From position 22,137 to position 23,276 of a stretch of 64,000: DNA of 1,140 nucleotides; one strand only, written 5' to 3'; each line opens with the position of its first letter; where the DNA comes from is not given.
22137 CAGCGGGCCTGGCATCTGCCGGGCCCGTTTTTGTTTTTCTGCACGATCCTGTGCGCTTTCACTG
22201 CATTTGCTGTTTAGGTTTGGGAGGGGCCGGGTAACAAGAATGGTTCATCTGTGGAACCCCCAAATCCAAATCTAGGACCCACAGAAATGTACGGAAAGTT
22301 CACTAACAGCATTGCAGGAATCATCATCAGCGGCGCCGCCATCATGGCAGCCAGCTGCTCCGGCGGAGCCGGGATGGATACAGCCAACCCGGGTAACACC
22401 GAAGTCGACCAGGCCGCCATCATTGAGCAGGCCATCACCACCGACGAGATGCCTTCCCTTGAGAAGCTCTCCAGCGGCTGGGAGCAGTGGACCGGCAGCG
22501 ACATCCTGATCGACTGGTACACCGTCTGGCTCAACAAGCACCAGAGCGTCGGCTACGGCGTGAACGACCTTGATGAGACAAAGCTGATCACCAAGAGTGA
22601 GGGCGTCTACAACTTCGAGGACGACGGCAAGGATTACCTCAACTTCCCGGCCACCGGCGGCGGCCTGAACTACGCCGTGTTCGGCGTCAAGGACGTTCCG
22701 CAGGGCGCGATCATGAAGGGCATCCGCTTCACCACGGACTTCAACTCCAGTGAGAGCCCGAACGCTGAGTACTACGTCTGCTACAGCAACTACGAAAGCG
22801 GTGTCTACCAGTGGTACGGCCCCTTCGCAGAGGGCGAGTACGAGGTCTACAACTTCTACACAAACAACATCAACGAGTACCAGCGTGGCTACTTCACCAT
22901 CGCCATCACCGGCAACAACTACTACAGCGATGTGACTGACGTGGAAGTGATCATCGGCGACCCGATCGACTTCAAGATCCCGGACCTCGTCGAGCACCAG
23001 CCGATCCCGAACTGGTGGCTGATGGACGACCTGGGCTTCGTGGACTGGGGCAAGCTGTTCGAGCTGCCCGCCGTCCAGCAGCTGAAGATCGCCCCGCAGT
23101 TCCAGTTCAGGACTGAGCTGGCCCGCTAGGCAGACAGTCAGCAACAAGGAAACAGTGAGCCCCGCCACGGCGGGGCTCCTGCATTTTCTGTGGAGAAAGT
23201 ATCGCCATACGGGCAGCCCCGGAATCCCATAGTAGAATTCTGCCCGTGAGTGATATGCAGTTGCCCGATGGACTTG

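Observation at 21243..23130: Recent tandem duplication of a lipoprotein gene including its leader and terminator, and a W-Y-G-P-Y domain shared with two other surface proteins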

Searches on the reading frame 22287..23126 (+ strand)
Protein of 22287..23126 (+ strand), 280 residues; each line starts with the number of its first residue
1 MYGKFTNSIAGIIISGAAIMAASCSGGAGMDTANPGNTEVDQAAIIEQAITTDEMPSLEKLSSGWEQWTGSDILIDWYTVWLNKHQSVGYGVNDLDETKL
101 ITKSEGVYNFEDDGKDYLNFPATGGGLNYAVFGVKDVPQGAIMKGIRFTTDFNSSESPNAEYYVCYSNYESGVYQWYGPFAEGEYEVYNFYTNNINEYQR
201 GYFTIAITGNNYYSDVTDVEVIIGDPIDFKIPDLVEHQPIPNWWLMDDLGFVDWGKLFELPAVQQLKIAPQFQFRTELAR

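Call 11: search_protein_families(library=pfam, proteins=[window:22287-23126:+], max_evalue=1)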
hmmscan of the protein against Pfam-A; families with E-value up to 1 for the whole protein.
window:22287-23126:+ (280 aa): 0 families

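Call 15: find_homologous_proteins(query=window:22287-23126:+, max_evalue=0.001)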
Query window:22287-23126:+ (280 aa): 10 proteins with E <= 0.001 among 323 candidates.
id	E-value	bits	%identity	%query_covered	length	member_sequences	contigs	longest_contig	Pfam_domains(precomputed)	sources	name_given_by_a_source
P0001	4.9e-188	642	99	100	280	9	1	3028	-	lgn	-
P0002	3.8e-157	540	82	99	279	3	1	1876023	-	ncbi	ncbi:MAG: hypothetical protein R3F46_03070 [bacterium]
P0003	4.8e-153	527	82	98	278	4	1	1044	-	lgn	-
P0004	2.7e-117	410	65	98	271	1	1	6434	-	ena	-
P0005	4.8e-117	409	64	98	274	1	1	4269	-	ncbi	-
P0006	4.3e-110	386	61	98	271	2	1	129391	-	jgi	jgi:hypothetical protein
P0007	6.8e-109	382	60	98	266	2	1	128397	-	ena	-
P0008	3.2e-104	367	59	99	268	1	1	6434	-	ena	-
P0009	1.3e-96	342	58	96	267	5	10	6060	-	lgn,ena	-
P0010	1.9e-87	312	52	94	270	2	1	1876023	-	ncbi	ncbi:MAG: hypothetical protein R3F46_03075 [bacterium]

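Call 16: find_encoding_contigs(protein=P0002, flank=6000, max_places=3)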
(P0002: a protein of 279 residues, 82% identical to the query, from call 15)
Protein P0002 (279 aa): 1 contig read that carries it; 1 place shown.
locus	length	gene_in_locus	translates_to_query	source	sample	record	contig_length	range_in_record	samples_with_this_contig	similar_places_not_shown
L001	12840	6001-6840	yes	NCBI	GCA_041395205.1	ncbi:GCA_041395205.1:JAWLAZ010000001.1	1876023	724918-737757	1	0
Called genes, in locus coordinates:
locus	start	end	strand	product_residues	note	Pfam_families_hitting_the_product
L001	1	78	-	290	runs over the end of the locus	-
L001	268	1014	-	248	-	-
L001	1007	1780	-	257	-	-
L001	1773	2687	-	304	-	-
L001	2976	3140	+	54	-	PF10049:DUF2283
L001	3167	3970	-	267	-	-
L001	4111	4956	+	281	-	-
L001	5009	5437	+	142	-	-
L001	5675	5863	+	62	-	-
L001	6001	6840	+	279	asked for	-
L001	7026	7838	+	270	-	-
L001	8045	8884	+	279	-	-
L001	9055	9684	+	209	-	-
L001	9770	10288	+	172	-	PF00731:AIRC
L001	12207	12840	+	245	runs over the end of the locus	PF01259:SAICAR_synt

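Call 17: find_encoding_contigs(protein=P0006, flank=6000, max_places=3)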
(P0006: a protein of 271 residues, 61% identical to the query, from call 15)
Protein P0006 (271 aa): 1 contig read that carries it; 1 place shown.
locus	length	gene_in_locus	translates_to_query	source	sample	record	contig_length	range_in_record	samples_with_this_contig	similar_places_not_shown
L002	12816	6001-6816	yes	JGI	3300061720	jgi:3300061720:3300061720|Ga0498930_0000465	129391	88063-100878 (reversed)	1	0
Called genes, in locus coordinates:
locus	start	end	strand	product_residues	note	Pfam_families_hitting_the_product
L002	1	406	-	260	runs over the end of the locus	-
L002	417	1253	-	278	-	-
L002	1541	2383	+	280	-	-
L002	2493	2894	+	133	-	-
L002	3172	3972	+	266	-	-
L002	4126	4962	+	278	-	-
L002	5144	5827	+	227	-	-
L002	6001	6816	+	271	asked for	-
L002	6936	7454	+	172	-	PF00731:AIRC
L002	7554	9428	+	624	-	PF00206:Lyase_1, PF10397:ADSL_C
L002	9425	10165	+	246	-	PF01259:SAICAR_synt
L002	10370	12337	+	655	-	PF00801:PKD (faint), PF18911:PKD_4 (faint)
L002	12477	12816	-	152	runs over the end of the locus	PF05163:DinB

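Call 18: find_encoding_contigs(protein=P0007, flank=6000, max_places=3)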
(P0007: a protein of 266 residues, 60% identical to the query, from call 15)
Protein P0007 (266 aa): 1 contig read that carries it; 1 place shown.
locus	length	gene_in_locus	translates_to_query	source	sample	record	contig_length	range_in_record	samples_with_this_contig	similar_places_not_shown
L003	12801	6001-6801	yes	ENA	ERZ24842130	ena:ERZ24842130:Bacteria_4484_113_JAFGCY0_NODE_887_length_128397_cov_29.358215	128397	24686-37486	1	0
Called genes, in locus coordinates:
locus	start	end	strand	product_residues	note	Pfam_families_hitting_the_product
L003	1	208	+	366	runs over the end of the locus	-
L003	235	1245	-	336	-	PF00702:Hydrolase (faint), PF05116:S6PP (faint), PF08282:Hydrolase_3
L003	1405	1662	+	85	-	-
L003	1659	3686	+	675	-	PF00664:ABC_membrane, PF02463:SMC_N (faint), PF00005:ABC_tran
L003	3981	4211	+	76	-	PF10049:DUF2283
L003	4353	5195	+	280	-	-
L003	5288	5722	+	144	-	-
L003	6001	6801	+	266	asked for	-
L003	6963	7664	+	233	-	-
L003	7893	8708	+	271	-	-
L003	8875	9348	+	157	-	PF00731:AIRC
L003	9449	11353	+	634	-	PF00206:Lyase_1, PF10397:ADSL_C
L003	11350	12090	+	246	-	PF01259:SAICAR_synt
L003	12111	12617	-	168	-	PF05163:DinB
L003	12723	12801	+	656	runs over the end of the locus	PF00801:PKD (weak), PF18911:PKD_4 (weak)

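Call 19: find_encoding_contigs(protein=P0004, flank=6000, max_places=3)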
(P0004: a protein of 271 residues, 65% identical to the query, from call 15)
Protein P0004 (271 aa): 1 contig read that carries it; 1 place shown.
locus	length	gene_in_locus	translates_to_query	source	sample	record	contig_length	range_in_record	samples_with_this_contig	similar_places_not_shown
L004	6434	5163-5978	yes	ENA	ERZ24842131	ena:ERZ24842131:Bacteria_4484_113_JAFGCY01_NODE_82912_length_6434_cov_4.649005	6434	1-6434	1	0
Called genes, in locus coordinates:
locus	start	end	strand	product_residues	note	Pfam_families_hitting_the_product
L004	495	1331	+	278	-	-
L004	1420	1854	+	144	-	-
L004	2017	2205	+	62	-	-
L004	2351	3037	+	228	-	-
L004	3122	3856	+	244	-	-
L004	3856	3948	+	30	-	-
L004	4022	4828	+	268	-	-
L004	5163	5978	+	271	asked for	-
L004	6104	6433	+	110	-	?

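Call 40: predict_structure(alignment_id=A2)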
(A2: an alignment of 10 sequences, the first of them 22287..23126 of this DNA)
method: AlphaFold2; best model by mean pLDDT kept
length: 280 residues; sequences in the alignment: 10
mean_pLDDT: 49.9   pTM: 0.55
mean pLDDT of the five models: 49.9, 46.8, 46.6, 44.1, 41.3
residues with pLDDT >= 90: 0; 70-90: 58; 50-70: 72; < 50: 150
segments of 3 or more residues with pLDDT < 50: 1-84, 97-106, 228-252, 257-280
pLDDT, mean of each block of 10 residues (from residue 1): 28 27 26 30 35 29 30 34 60 63 49 58 61 72 76 60 64 58 71 66 71 74 63 37 42 46 33 31
secondary structure, 60 per line:
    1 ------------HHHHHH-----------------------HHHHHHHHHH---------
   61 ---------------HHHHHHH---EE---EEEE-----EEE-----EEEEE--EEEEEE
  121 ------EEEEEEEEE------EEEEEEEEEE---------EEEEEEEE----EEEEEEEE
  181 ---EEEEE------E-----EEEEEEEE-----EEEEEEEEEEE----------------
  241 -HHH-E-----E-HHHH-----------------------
elements in order: H13-18 H42-51 H76-82 E91-94 E100-102 E108-112 E115-120 E127-135 E142-151 E161-168 E173-180 E184-188 E201-208 E214-224 H254-257
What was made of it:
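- Tried and rejected: The first AlphaFold run, on 10 close sequences, was poor (pLDDT 50, call 40).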

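Call 41: search_protein_representatives(alignment_id=A2)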
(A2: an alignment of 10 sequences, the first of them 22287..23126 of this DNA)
Query: 10 sequences, 271 profile positions. Proteins with E-value up to 0.001 (for the whole library): 27; up to 1e-10: 16; up to 1e-30: 4. The best 27 are listed.
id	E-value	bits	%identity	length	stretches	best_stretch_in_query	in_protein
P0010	2.9e-135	466.0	-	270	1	3-270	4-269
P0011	1.4e-58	214.6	-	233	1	1-223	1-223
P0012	8.2e-36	139.9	-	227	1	1-228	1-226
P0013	9.7e-34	133.1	-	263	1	4-260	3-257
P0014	1.9e-22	96.0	-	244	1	55-209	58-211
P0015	2.2e-21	92.6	-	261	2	95-231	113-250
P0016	5.6e-17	78.1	-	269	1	45-231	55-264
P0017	2.0e-16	76.3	-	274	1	25-228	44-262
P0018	2.3e-16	76.1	-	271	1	13-223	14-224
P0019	1.0e-13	67.4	-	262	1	4-224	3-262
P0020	7.6e-13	64.6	-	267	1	20-233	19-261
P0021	1.1e-12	64.1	-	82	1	1-55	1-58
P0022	1.9e-12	63.3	-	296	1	10-222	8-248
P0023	4.9e-12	61.9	-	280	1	15-221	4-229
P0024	7.8e-12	61.3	-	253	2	116-237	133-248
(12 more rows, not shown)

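Call 48: find_related_loci(query=A2, collection=genome_contigs, flank=6000)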
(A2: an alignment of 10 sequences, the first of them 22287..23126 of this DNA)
Query A2 (280 aa) in genome_contigs; peptide patterns used: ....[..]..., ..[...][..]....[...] (x = any residue, [..] = any of these).
38 stretches matched a pattern; 5 encode a relative of the query (tblastn E <= 1e-3); 4 distinct loci.
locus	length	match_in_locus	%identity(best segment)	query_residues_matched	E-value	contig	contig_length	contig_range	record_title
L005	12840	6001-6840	98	1-280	0e+0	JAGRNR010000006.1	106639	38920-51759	MAG: bacterium isolate UBP7 HKST-UBA01 NODE_6_length_106639_cov_18.231687, whole genome shotgun sequence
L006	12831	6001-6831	84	4-280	6e-163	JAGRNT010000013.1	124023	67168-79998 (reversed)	MAG: bacterium isolate UBP7 HKST-UBA03 NODE_13_length_124023_cov_6.609806, whole genome shotgun sequence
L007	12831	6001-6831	81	4-280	5e-159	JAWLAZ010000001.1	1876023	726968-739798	MAG: bacterium isolate AC1.30 AC1.30.fa-1, whole genome shotgun sequence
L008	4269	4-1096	64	1-274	3e-122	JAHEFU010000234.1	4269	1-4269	MAG: Planctomycetales bacterium isolate Ww346 NODE_80580_length_4269_cov_2.304966, whole genome shotgun sequence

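Call 50: find_homologous_proteins(query=A4, max_evalue=0.001)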
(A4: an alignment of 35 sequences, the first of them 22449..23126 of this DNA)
Query A4 (35 sequences) (226 aa, profile of the alignment): 16 proteins with E <= 0.001 among 4999 candidates.
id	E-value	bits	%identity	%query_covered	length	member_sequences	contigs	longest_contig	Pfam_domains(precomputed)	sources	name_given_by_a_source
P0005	7.1e-83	296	64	97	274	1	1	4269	-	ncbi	-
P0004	2.5e-82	294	68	96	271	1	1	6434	-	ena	-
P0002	1.3e-81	292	82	100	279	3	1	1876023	-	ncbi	ncbi:MAG: hypothetical protein R3F46_03070 [bacterium]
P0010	2.0e-81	291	56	96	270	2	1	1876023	-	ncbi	ncbi:MAG: hypothetical protein R3F46_03075 [bacterium]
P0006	2.3e-80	288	66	96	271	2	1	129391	-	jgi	jgi:hypothetical protein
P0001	2.9e-80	287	99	100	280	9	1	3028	-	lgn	-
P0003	1.2e-78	282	87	98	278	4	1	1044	-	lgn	-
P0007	5.2e-78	280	65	96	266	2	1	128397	-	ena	-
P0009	9.1e-75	269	62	94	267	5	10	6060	-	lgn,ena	-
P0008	9.5e-69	250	62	99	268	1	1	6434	-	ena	-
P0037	8.8e-40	155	28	15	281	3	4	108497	-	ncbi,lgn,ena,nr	ncbi:hypothetical protein KDL29_03085 [bacterium]|nr:hypothetical protein [bacterium]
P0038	6.7e-33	132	31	15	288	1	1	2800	-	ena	-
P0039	1.2e-31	128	25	23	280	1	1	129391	-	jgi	jgi:hypothetical protein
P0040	1.5e-30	125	56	4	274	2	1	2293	-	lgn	-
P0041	3.4e-28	117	28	15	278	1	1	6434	-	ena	-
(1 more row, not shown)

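Call 52: find_encoding_contigs(protein=P0018, flank=5000, max_places=2)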
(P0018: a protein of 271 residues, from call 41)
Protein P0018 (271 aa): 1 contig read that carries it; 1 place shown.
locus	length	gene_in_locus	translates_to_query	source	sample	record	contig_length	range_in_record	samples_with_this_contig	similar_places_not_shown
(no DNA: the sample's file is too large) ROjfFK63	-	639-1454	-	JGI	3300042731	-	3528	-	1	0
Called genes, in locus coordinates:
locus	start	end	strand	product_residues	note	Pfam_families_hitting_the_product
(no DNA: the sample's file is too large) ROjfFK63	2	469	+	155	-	?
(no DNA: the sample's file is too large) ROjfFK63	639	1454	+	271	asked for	-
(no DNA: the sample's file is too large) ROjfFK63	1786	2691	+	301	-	-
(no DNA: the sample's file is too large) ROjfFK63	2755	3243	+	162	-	PF00731:AIRC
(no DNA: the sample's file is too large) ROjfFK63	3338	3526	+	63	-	?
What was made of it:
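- A member only about 25% identical (P0018) also lies two genes upstream of purE (call 52).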

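Call 54: predict_structure(alignment_id=A4)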
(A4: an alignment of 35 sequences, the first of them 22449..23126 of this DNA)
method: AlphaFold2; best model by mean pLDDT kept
length: 226 residues; sequences in the alignment: 35
mean_pLDDT: 84.0   pTM: 0.72
mean pLDDT of the five models: 84.0, 83.5, 83.4, 83.0, 82.8
residues with pLDDT >= 90: 135; 70-90: 45; 50-70: 20; < 50: 26
segments of 3 or more residues with pLDDT < 50: 1-11, 213-226
pLDDT, mean of each block of 10 residues (from residue 1): 39 54 89 98 96 94 95 96 98 92 92 92 96 94 97 96 98 80 70 85 76 47 39
secondary structure, 60 per line:
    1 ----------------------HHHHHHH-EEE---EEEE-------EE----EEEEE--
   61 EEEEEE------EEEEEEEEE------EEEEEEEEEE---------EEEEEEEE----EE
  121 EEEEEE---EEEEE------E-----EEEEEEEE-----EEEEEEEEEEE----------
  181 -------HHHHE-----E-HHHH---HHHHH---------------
elements in order: H23-29 E31-33 E37-40 E54-58 E61-66 E73-81 E88-97 E107-114 E119-126 E130-134 E147-154 E160-170 H188-191 H200-203 H207-211
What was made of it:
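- Fold: AlphaFold pLDDT 84, with the core above 90 (call 54).
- Tried and rejected: It was replaced by a 35-sequence run (call 54).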

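Call 58: fold_search(model_id=the predicted structure, library=pdb)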
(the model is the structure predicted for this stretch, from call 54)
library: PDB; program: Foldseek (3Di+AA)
matches with E <= 10: 1260; with E <= 0.001: 27
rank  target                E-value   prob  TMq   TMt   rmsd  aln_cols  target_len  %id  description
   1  4moa                  4.9e-05  1.00  0.35  0.15  11.7       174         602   14  Crystal structure of CRY4BA-R203Q TOXIN (released 2014-12-10)
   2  7qx5                  5.5e-05  1.00  0.48  0.19   4.0       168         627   11  mosquitocidal Cry11Aa-Y449F determined at pH 7 from naturally-occurring nanocrystals by Serial femtosecond crystallograp (released 2022-07-27)
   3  6dj4                  5.9e-05  1.00  0.41  0.18   4.4       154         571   14  Crystal Structure of Bacillus thuringiensis Cry1A.105 Tryptic Core (released 2018-09-12)
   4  7qx6                  7.4e-05  1.00  0.47  0.19   5.6       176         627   11  mosquitocidal Cry11Aa-E583Q determined at pH 7 from naturally-occurring nanocrystals by Serial femtosecond crystallograp (released 2022-07-27)
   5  7qx4                  8.8e-05  1.00  0.48  0.19   5.6       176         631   11  mosquitocidal Cry11Aa determined at pH 7 from naturally-occurring nanocrystals by Serial femtosecond crystallography (released 2022-07-27)
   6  1w99                  9.9e-05  1.00  0.37  0.17  11.4       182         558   14  Mosquito-larvicidal toxin Cry4Ba from Bacillus thuringiensis ssp. Israelensis (released 2005-04-11)
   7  7r1e_B                1.2e-04  1.00  0.47  0.19   7.9       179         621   14  Mosquitocidal Cry11Ba determined at pH 10.4 from naturally-occurring nanocrystals by Serial femtosecond crystallograph (released 2022-07-27)
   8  9h9a                  1.2e-04  1.00  0.42  0.10   4.9       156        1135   14  native structure of the full-length pesticidal protein Cry8Ba2, from crystals formed in vivo (form 1) (released 2025-12-03)
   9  1wky                  1.7e-04  1.00  0.35  0.20   6.1       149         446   10  Crystal structure of alkaline mannanase from Bacillus sp. strain JAMB-602: catalytic domain and its Carbohydrate Binding (released 2005-06-15)
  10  1v0a                  2.0e-04  1.00  0.30  0.37   9.6       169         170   12  Family 11 Carbohydrate-Binding Module of cellulosomal cellulase Lic26A-Cel5E of Clostridium thermocellum (released 2005-01-12)
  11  6r31_A                2.1e-04  1.00  0.34  0.42   7.3       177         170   13  Family 11 Carbohydrate-Binding Module from Clostridium thermocellum in complex with beta-1,3-1,4-mixed-linked tetrasac (released 2020-02-05)
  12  7r1e_A                2.5e-04  1.00  0.46  0.19   6.8       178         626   13  Mosquitocidal Cry11Ba determined at pH 10.4 from naturally-occurring nanocrystals by Serial femtosecond crystallograph (released 2022-07-27)
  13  7qx7                  2.8e-04  1.00  0.48  0.19   5.3       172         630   12  mosquitocidal Cry11Aa-F17Y determined at pH 7 from naturally-occurring nanocrystals by Serial femtosecond crystallograph (released 2022-07-27)
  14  7qyd_A                2.8e-04  1.00  0.46  0.18  10.0       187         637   14  mosquitocidal Cry11Ba determined at pH 6.5 from naturally-occurring nanocrystals by Serial femtosecond crystallography (released 2022-07-27)
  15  9buv                  3.0e-04  1.00  0.42  0.18   3.7       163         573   15  Crystal structure of Cry1Fa R226Q (released 2024-05-29)
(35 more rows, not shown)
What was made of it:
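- On Carbohydrate-binding module (beta-jelly-roll CBMs): Foldseek hits to CBM11/16/29/61/15 and Cry domain III (call 58).
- Closest known: Carbohydrate-binding modules with a beta-jelly-roll fold. Same: The predicted 11-strand two-sheet sandwich superposes on these at Foldseek E 5e-5 to 3e-3 and probability 0.98-1.0 (call 58).
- Foldseek against PDB gives Cry domain III and CBM11/16/29/61/15 at E 5e-5 to 3e-3 (call 58).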

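Call 62: find_related_loci(query=A6, collection=metagenome_contigs, flank=4000)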
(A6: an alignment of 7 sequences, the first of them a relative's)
Query A6 (271 aa) in metagenome_contigs; peptide patterns used: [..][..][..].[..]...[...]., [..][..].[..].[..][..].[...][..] (x = any residue, [..] = any of these).
88 stretches matched a pattern; 3 encode a relative of the query (tblastn E <= 1e-3); 3 distinct loci.
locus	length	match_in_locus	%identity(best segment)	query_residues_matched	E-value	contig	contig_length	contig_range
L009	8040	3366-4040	38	6-221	1e-33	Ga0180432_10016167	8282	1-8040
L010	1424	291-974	37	1-221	3e-33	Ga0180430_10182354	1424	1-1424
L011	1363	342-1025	34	6-221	3e-28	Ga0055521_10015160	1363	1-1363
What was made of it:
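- Tried and rejected: Narrower alignments worked (calls 48, 62).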

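Call 72: search_solved_structures(query=A7, max_evalue=1)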
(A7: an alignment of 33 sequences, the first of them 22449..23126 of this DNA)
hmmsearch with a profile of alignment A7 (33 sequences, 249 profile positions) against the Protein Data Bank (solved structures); distinct sequences matched with E-value up to 1: 4.
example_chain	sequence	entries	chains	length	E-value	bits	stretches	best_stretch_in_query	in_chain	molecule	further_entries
3kom_A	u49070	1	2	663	0.56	12.9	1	121-179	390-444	Transketolase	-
3x1f_A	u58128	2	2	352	0.71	12.6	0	6-67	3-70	Nitrite reductase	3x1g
3x1n_A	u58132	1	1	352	0.71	12.6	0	6-67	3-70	Nitrite reductase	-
3x1e_A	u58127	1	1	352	0.71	12.6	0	6-67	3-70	Nitrite reductase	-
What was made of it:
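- On Carbohydrate-binding module (beta-jelly-roll CBMs): No PDB sequence hit below E 0.5 (call 72).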

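Call 73: search_protein_families(library=pfam, alignment_id=A7, max_evalue=0.1)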
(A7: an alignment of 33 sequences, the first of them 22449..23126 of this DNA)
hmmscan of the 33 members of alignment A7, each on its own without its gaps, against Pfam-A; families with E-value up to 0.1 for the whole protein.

A. member 1, window:22449-23126:+ (226 aa): 0 families

B. families by the number of members that match (of 33 scanned): 1 family
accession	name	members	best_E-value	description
PF04625.18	DEC-1_N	1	0.08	DEC-1 protein, N-terminal region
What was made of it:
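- On Carbohydrate-binding module (beta-jelly-roll CBMs): No Pfam hit for any of 33 members at E<=0.1 apart from one irrelevant match (call 73).
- Closest known: Carbohydrate-binding modules with a beta-jelly-roll fold. Different: There is no sequence-profile match to any Pfam CBM family (calls 11, 73).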

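Call 74: search_protein_families(library=ncbifam, proteins=[window:22287-23126:+], max_evalue=0.1)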
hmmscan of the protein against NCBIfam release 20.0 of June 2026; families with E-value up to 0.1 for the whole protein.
window:22287-23126:+ (280 aa): 1 family
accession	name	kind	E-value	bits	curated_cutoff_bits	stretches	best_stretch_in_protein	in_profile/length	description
NF003753.0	PRK05346.2-4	equivalog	0.07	12.5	329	1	102-149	113-160/249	Na(+)-translocating NADH-quinone reductase subunit C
